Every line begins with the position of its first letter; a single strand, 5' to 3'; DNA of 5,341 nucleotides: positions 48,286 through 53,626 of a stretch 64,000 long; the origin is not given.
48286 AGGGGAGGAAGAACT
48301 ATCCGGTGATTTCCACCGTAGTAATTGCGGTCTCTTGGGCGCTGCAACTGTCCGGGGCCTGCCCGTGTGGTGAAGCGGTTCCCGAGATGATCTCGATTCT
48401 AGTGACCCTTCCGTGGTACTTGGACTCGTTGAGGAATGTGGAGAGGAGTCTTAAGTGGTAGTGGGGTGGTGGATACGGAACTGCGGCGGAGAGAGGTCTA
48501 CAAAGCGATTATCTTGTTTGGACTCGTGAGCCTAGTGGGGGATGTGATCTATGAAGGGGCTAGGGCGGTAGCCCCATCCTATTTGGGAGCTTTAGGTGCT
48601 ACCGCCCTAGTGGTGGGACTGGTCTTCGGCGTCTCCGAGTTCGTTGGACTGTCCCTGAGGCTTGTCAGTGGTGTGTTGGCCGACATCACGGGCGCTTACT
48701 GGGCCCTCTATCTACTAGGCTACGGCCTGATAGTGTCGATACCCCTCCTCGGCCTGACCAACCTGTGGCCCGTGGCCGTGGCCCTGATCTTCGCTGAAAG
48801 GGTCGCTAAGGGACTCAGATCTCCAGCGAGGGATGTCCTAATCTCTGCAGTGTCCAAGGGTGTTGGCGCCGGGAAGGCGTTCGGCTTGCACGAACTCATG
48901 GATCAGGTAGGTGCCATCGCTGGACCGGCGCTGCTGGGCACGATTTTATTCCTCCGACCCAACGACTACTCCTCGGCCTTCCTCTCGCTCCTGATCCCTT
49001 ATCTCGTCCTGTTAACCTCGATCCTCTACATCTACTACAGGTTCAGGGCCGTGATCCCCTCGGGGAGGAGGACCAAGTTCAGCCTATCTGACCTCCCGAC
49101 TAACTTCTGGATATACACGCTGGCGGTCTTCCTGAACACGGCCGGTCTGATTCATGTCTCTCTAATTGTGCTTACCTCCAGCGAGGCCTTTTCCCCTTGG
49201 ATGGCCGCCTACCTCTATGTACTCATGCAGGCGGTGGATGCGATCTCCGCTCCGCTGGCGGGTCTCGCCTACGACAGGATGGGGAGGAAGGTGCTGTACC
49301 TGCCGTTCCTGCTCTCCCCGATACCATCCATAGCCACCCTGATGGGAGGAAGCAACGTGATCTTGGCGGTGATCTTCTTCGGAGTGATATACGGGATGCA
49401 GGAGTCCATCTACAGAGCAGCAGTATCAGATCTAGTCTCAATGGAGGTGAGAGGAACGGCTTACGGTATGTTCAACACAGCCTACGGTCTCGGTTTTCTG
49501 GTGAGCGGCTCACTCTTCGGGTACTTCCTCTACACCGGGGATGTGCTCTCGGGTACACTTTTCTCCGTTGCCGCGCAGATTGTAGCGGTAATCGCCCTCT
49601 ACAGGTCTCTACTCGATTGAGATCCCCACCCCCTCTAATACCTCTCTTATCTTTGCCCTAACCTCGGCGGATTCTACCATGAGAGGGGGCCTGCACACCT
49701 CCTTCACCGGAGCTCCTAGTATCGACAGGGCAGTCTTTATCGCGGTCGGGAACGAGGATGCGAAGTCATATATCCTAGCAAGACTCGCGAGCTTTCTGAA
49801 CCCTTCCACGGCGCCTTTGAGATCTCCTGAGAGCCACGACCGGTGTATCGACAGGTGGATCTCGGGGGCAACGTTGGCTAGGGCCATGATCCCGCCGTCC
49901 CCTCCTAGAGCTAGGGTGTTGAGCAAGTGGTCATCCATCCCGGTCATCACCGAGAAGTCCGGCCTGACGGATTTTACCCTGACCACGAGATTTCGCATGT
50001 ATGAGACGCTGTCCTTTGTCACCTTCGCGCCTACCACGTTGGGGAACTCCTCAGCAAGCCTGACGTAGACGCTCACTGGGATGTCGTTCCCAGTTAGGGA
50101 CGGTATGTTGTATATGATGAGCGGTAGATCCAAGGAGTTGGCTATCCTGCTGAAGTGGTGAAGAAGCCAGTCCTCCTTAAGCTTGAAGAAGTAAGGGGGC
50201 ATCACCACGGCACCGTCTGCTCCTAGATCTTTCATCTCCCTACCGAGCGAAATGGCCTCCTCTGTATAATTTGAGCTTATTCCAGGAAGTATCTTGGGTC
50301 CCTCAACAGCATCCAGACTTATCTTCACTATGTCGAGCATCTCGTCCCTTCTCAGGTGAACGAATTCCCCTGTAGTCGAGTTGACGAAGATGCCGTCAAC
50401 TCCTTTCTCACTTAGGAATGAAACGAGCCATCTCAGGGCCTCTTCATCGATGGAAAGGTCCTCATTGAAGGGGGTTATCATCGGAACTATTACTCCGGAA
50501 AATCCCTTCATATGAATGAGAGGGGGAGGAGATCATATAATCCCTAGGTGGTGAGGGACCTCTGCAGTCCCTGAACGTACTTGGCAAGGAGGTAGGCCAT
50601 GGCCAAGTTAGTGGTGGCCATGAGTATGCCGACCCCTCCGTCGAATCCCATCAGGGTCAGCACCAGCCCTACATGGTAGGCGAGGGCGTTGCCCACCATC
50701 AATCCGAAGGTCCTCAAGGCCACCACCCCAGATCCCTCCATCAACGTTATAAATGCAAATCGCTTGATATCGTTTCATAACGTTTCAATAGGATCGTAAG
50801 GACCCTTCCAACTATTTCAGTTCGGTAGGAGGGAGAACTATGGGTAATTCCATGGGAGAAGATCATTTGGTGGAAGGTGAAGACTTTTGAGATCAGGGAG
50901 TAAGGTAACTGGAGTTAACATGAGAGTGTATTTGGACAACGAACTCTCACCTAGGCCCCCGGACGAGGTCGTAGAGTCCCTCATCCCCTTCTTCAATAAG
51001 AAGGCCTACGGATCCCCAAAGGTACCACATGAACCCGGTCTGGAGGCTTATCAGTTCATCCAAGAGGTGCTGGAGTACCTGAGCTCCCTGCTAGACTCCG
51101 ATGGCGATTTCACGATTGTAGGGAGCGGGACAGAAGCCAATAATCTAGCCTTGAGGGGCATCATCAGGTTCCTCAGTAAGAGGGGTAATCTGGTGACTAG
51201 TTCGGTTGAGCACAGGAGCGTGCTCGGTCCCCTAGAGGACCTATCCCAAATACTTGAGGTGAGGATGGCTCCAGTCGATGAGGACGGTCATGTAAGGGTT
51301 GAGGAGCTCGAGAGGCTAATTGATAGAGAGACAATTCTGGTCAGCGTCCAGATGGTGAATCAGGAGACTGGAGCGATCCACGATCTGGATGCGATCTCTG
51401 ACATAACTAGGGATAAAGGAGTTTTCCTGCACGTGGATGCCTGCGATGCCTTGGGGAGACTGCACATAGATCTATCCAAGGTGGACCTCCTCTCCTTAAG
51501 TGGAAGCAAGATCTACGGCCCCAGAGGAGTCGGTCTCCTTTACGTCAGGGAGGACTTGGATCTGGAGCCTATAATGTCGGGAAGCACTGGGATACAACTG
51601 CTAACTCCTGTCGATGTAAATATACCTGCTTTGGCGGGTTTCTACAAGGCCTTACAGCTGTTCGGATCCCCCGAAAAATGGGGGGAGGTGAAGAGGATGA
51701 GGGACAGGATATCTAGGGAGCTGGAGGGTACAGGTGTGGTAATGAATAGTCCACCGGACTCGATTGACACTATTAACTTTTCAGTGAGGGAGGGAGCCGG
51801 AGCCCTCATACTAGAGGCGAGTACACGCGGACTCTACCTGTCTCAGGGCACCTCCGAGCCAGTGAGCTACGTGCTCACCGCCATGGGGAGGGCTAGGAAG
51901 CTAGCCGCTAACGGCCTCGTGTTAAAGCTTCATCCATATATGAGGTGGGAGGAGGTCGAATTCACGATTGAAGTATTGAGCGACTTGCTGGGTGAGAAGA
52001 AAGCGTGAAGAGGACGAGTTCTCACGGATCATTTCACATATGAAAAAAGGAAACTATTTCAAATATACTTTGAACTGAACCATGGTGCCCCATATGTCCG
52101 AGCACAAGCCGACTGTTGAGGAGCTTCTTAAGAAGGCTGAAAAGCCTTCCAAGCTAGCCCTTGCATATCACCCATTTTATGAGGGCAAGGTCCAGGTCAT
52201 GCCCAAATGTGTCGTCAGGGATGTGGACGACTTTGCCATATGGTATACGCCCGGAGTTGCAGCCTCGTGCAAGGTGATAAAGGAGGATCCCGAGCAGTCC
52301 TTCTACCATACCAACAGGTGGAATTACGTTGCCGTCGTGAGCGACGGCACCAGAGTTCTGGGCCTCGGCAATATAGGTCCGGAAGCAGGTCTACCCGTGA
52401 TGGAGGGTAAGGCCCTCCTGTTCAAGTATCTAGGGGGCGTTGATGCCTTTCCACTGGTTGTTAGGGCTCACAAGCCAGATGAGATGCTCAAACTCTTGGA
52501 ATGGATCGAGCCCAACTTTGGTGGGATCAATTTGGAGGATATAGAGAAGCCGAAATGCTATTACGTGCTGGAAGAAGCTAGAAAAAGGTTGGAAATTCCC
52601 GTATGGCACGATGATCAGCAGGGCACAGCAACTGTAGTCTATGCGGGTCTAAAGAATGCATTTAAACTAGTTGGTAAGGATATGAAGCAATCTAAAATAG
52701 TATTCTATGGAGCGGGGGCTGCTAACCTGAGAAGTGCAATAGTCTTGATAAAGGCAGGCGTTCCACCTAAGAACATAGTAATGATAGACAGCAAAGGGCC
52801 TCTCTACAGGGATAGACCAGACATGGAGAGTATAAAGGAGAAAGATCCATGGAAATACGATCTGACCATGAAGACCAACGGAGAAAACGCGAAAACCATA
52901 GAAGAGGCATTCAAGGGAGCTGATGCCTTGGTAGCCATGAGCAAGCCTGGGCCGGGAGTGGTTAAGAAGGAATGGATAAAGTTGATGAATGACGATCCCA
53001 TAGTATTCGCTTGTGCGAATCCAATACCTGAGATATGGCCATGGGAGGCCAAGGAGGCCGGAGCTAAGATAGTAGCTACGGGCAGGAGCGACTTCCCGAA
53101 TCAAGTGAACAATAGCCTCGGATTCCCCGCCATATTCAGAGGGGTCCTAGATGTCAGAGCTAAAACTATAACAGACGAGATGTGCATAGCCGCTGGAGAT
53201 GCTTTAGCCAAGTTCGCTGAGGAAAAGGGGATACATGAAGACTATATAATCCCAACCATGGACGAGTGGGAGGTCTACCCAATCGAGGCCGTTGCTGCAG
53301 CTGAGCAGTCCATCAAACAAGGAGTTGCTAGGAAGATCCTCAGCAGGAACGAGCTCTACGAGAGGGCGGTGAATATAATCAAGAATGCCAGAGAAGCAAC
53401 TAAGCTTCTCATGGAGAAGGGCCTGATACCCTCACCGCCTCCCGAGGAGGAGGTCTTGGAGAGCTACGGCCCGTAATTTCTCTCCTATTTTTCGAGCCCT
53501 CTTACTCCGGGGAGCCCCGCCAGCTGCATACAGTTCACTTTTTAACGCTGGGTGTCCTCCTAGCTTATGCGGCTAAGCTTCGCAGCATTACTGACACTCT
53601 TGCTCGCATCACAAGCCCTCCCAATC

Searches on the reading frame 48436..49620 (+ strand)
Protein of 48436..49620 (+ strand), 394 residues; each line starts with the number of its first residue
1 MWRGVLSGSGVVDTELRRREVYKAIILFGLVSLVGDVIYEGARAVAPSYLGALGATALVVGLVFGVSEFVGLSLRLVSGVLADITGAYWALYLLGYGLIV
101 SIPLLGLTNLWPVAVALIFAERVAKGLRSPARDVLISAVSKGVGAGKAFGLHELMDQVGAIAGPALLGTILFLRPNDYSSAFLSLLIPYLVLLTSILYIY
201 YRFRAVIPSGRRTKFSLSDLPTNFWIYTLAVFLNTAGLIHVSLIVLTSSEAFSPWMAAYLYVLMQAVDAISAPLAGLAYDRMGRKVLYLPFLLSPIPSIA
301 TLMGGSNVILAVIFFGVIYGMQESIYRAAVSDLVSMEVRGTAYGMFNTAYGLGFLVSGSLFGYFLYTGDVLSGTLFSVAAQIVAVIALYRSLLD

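Call 17: search_protein_families(library=pfam, proteins=[window:48436-49620:+], max_evalue=0.00001)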
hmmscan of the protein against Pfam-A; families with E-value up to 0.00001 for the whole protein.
window:48436-49620:+ (394 aa): 1 family
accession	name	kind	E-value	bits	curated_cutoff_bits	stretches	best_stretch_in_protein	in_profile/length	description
PF07690.21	MFS_1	-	3.1e-24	86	33.4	1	44-357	17-346/347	Major Facilitator Superfamily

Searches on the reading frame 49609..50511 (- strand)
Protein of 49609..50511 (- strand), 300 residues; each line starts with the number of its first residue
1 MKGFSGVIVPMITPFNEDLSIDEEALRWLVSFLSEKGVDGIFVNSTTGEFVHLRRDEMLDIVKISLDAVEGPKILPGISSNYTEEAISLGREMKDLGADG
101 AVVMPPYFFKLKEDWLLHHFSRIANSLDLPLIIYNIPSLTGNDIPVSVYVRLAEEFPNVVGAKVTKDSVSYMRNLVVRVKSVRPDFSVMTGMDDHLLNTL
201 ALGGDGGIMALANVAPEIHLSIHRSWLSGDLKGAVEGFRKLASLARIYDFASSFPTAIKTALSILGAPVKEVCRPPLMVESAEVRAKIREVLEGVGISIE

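Call 18: search_protein_families(library=pfam, proteins=[window:49609-50511:-], max_evalue=0.00001)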
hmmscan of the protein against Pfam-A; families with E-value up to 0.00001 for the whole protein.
window:49609-50511:- (300 aa): 1 family
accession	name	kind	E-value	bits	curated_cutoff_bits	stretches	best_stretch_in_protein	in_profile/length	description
PF00701.28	DHDPS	-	2.1e-68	230.6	22.1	1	4-293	2-287/289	Dihydrodipicolinate synthetase family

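Call 26: search_protein_families(library=ncbifam, proteins=[window:49609-50511:-], max_evalue=0.00001)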
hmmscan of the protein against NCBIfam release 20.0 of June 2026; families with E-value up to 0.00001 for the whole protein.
window:49609-50511:- (300 aa): 7 families
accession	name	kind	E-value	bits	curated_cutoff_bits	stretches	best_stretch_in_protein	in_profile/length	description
TIGR00674.1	dapA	equivalog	8.9e-59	198.7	206.15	1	6-293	1-284/286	4-hydroxy-tetrahydrodipicolinate synthase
TIGR02313.1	HpaI-NOT-DapA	exception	4.6e-55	186.5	396.7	1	4-296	1-290/294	2,4-dihydroxyhept-2-ene-1,7-dioic acid aldolase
NF040954.1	Arch_KDGaldase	equivalog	2e-37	129.1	390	1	7-249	3-236/288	bifunctional 2-dehydro-3-deoxy-phosphogluconate/2-dehydro-3-deoxy-6-phosphogalactonate aldolase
NF003164.0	PRK04147.1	equivalog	1.9e-35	122.6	281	1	3-292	3-287/294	N-acetylneuraminate lyase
NF002958.0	PRK03620.1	subfamily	2.4e-32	112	278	1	5-293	12-297/307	5-dehydro-4-deoxyglucarate dehydratase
TIGR00683.1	nanA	equivalog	5.3e-32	111.3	382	1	5-281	2-275/293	N-acetylneuraminate lyase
TIGR03249.1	KdgD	equivalog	1.2e-28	100.1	373.95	1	5-292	10-295/299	5-dehydro-4-deoxyglucarate dehydratase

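Call 60: search_solved_structures(query=window:49609-50511:-, max_evalue=1e-30, show_alignments=2)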
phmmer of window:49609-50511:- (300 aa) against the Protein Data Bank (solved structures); distinct sequences matched with E-value up to 1e-30: 66 (the best 60 are shown).
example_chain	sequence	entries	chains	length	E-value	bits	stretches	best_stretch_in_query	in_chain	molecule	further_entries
3n2x_A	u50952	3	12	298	1.8e-56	194.8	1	4-292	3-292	Uncharacterized protein yagE | YagE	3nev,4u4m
2v8z_A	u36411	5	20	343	2.4e-56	194.4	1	4-293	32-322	YAGE | Probable 2-keto-3-deoxy-galactonate aldolase YagE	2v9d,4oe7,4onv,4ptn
2ehh_A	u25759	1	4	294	1.5e-43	152.4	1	4-296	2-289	Dihydrodipicolinate synthase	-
1o5k_A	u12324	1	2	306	7.7e-43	150.1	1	4-296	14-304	4-hydroxy-tetrahydrodipicolinate synthase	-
3pb0_A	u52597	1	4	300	9.3e-43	149.8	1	4-296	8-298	Dihydrodipicolinate synthase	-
3pb2_A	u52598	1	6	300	1.8e-42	148.9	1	4-296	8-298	Dihydrodipicolinate synthase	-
2yxg_A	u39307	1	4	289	3.5e-42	147.9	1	4-297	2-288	Dihydrodipicolinate synthase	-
2vc6_A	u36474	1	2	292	4.2e-38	134.5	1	4-297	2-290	DIHYDRODIPICOLINATE SYNTHASE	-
3pud_A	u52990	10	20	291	1.4e-37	132.8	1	5-297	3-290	Dihydrodipicolinate synthase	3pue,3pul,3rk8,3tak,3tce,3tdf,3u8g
3flu_A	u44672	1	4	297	5.1e-36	127.7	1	5-295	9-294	Dihydrodipicolinate synthase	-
6t3t_B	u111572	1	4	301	5.9e-36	127.5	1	5-275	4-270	4-hydroxy-tetrahydrodipicolinate synthase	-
6mqh_A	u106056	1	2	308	7.2e-36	127.2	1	6-278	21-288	4-hydroxy-tetrahydrodipicolinate synthase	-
5ud6_A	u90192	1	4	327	2.8e-35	125.2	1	4-296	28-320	Dihydrodipicolinate synthase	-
4xky_A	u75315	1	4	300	1.5e-34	122.8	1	4-297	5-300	Dihydrodipicolinate synthase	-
3si9_A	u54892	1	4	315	2.9e-34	121.9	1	5-296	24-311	Dihydrodipicolinate synthase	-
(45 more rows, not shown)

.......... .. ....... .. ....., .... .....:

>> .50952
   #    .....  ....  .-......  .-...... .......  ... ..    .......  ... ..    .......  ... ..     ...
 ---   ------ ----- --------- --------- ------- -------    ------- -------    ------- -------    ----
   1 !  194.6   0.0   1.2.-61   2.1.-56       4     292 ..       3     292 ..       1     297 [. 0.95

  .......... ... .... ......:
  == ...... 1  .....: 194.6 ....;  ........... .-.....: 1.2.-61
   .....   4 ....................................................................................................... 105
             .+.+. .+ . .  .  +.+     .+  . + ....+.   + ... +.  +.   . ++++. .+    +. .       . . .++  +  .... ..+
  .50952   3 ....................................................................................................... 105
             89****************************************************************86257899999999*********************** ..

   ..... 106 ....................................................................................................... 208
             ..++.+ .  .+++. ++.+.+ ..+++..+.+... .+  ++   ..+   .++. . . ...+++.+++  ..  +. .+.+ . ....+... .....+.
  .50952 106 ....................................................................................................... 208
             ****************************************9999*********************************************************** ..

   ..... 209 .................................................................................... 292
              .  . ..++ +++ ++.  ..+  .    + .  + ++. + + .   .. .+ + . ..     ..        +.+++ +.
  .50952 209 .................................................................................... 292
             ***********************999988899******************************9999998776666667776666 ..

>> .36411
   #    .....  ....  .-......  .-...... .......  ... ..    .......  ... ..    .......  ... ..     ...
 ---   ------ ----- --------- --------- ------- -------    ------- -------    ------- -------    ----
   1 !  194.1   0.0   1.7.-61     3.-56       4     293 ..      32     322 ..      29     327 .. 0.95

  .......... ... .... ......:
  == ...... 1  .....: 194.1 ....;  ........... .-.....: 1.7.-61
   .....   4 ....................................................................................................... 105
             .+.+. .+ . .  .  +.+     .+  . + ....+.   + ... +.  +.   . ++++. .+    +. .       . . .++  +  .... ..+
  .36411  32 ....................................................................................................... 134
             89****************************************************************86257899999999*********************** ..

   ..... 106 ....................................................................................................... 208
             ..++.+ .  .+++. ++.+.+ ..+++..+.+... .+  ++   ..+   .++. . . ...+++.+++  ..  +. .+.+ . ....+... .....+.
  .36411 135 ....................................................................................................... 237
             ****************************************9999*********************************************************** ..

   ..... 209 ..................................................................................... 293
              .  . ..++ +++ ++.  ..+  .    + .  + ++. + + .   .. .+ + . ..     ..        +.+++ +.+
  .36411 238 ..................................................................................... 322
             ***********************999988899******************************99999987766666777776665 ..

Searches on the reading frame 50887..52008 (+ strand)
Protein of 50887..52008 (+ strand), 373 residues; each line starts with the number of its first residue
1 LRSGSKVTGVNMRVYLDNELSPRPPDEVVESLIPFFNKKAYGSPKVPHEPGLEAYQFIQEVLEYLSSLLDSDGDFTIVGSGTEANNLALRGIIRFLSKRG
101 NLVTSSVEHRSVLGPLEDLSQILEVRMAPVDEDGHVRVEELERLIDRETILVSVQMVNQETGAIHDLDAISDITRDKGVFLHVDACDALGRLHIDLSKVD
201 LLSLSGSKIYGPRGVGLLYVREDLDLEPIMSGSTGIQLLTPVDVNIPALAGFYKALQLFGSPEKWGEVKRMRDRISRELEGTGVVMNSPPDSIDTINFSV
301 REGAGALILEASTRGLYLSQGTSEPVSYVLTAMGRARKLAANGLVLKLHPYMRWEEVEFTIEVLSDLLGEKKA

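Call 18: search_protein_families(library=pfam, proteins=[window:50887-52008:+], max_evalue=0.00001)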
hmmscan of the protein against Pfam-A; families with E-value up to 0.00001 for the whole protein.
window:50887-52008:+ (373 aa): 2 families
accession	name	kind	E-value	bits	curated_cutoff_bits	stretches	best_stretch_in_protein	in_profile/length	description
PF00266.25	Aminotran_5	-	3.5e-39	135.3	21.5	1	14-235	1-230/371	Aminotransferase class-V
PF01041.23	DegT_DnrJ_EryC1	-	3.7e-06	26.9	19.8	1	78-190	45-151/360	DegT/DnrJ/EryC1/StrS aminotransferase family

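Call 26: search_protein_families(library=ncbifam, proteins=[window:50887-52008:+], max_evalue=0.00001)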
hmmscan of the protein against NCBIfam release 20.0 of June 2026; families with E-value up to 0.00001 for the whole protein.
window:50887-52008:+ (373 aa): 19 families
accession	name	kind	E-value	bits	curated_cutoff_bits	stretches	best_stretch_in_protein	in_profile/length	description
TIGR03402.1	FeS_nifS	equivalog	4.6e-60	203.4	530.75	1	14-369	1-371/379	cysteine desulfurase NifS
NF010611.0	PRK14012.1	equivalog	2.4e-52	178.3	548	1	10-366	3-377/406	IscS subfamily cysteine desulfurase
TIGR03235.1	DNA_S_dndA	equivalog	4e-52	177.7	480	1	15-344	1-349/353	cysteine desulfurase DndA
TIGR02006.1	IscS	equivalog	3.8e-51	174.4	643.2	1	11-366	2-373/402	IscS subfamily cysteine desulfurase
TIGR03403.1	nifS_epsilon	equivalog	1.1e-45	156.2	587.7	1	14-365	1-370/382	NifS family cysteine desulfurase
NF002806.0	PRK02948.1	subfamily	4.8e-38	131.1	304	1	37-261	24-253/381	IscS subfamily cysteine desulfurase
TIGR01977.1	am_tr_V_EF2568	hypoth_equivalog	3.9e-32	111.7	377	1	14-237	1-229/376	cysteine desulfurase family protein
TIGR01979.1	sufS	subfamily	3.3e-28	98.7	475.1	1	11-237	17-252/403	SufS family cysteine desulfurase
NF041166.1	f2_encap_cargo1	exception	2e-21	76.8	800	1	13-224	246-464/623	family 2A encapsulin nanocompartment cargo protein cysteine desulfurase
NF006791.0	PRK09295.1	equivalog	3.5e-21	75.8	661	1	13-228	24-248/406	cysteine desulfurase SufS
TIGR01976.1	am_tr_V_VC1184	hypoth_equivalog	4.4e-18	65.8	352.35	1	12-225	18-236/401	cysteine desulfurase-like protein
NF008126.0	PRK10874.1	equivalog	1.3e-15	57.5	607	1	13-243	20-256/401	cysteine desulfurase CsdA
TIGR03812.1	tyr_de_CO2_Arch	equivalog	7.3e-15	54.7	299.4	1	56-194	59-198/375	tyrosine decarboxylase MfnA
TIGR03392.1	FeS_syn_CsdA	equivalog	2.5e-14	53.3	493.6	1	13-242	17-252/398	cysteine desulfurase CsdA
TIGR04343.1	egtE_PLP_lyase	equivalog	4.8e-14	51.9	400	1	123-233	117-230/370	ergothioneine biosynthesis PLP-dependent enzyme EgtE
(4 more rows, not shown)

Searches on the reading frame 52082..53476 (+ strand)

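Call 18: search_protein_families(library=pfam, proteins=[window:52082-53476:+], max_evalue=0.00001)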
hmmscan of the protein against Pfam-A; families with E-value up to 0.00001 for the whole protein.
window:52082-53476:+ (464 aa): 2 families
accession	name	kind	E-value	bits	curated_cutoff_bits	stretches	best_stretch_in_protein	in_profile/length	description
PF00390.24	malic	-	1.5e-24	87.3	23.1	1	36-165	3-180/182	Malic enzyme, N-terminal domain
PF03949.21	Malic_M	-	9.2e-23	81.3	23.5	1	180-397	2-243/258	Malic enzyme, NAD binding domain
